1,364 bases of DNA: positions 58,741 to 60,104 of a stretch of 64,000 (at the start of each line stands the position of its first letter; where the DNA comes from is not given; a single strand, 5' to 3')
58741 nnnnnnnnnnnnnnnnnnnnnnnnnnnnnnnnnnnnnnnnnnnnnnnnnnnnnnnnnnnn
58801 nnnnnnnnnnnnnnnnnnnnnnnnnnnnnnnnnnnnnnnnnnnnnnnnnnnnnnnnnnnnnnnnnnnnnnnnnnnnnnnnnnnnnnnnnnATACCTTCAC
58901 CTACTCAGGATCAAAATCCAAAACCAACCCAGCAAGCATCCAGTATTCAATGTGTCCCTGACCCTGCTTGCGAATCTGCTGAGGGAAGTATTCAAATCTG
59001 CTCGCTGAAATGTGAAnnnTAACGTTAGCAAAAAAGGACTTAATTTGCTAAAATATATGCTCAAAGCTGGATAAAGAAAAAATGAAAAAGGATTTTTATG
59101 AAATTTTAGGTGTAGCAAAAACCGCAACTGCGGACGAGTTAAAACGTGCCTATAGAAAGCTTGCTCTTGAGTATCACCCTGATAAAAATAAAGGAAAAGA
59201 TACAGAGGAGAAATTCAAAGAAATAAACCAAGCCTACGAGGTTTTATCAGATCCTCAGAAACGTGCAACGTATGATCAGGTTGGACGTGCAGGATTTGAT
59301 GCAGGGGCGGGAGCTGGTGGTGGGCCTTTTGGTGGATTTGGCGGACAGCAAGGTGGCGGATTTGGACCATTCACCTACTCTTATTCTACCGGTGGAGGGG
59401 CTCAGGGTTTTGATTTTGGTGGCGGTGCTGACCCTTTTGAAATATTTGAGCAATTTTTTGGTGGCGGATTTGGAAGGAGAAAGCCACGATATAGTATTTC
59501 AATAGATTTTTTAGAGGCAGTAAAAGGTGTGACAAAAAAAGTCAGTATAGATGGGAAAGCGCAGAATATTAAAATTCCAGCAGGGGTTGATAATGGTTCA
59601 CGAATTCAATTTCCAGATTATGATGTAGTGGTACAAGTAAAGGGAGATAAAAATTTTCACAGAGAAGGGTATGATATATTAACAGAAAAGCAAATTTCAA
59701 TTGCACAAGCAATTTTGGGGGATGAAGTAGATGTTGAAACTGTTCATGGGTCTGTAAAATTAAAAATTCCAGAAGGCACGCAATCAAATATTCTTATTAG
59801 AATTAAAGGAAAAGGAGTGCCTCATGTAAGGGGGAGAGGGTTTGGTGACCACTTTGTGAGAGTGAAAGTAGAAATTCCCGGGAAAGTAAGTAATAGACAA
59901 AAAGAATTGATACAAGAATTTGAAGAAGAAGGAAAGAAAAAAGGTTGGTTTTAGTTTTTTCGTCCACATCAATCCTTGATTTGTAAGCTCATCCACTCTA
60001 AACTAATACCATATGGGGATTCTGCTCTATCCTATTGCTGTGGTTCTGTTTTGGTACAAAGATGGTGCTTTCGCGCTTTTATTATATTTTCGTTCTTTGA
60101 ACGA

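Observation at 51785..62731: Co-oriented 'envelope proteostasis' island: pilin-like, VirB6-like, Hsp100, S8 subtilase, DnaJ-like, TM protein, membrane Hsp100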

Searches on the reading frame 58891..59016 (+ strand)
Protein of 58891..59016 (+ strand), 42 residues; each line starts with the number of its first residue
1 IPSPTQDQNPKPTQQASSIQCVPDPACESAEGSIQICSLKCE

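Call 77: find_homologous_proteins(query=A6, max_evalue=1)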
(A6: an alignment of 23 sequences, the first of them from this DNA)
Query A6 (23 sequences) (42 aa, profile of the alignment): 1 proteins with E <= 1 among 926 candidates.
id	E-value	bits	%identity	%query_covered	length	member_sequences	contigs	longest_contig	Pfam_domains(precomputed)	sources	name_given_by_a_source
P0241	1.1e-10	59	43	95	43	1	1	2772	-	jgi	jgi:hypothetical protein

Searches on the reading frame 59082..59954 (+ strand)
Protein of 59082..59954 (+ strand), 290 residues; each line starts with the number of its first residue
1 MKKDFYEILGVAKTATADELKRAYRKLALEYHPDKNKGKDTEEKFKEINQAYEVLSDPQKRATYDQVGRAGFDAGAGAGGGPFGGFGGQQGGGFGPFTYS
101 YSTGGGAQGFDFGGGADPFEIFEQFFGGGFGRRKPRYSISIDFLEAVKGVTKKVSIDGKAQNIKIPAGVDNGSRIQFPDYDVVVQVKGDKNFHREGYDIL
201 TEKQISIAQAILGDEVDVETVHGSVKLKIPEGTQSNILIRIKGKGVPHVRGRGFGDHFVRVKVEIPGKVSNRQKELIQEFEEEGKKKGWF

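Call 4: search_protein_families(library=pfam, proteins=[window:59082-59954:+], max_evalue=0.01)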
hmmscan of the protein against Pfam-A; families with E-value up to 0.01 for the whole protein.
window:59082-59954:+ (290 aa): 2 families
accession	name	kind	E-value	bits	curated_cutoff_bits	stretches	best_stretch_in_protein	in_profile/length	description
PF01556.23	DnaJ_C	-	2.3e-32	112.6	26.6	1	136-266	2-152/152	DnaJ C terminal domain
PF00226.36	DnaJ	-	5.4e-29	100.5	27.8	1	4-65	1-63/63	DnaJ domain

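Call 47: search_protein_families(library=ncbifam, proteins=[window:59082-59954:+], max_evalue=0.001)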
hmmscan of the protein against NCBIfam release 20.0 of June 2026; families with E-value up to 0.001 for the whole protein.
window:59082-59954:+ (290 aa): 17 families
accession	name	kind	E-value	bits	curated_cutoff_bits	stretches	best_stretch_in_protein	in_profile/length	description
TIGR02349.1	DnaJ_bact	equivalog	1.8e-72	244.7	377.2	2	4-159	1-143/354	molecular chaperone DnaJ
NF008035.0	PRK10767.1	subfamily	1.1e-66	225.4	338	2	1-158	2-140/374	molecular chaperone DnaJ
NF010874.0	PRK14281.1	equivalog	1.1e-60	205.8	619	2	1-136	1-131/397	chaperone protein DnaJ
NF010894.0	PRK14301.1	equivalog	3.1e-55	187.7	548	2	158-285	212-352/373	chaperone protein DnaJ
NF010892.0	PRK14299.1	equivalog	3.4e-54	184.1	392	1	2-282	3-285/291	chaperone protein DnaJ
NF010885.0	PRK14292.1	equivalog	2.7e-52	178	585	2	3-146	2-117/371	chaperone protein DnaJ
NF010871.0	PRK14278.1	equivalog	2.7e-50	171.3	502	2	1-88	1-87/378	molecular chaperone DnaJ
NF010872.0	PRK14279.1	equivalog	3e-45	155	556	2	2-160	8-174/394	molecular chaperone DnaJ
NF037946.1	terminal_TopJ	equivalog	7.3e-37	127.3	300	2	2-76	4-78/810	terminal organelle assembly protein TopJ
NF007618.0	PRK10266.1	equivalog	6.4e-34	117.8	403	2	3-68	4-69/306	curved DNA-binding protein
TIGR03835.1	termin_org_DnaJ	equivalog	1.3e-25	90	512.25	1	2-74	1-73/871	terminal organelle assembly protein TopJ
NF050028.1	CldAdptActJ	equivalog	1.8e-12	47.6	150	1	4-64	3-69/93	cold adaptation protein ActJcold adaptation protein ActJ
NF006948.0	PRK09430.1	equivalog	3.4e-09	36.7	162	1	4-56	201-261/267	co-chaperone DjlA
TIGR00714.1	hscB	equivalog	2e-06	28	46.75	1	19-64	7-56/156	Fe-S protein assembly co-chaperone HscB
NF006502.0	PRK08937.3-2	equivalog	3.4e-05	23.5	259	1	4-56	204-262/275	adenylosuccinate lyase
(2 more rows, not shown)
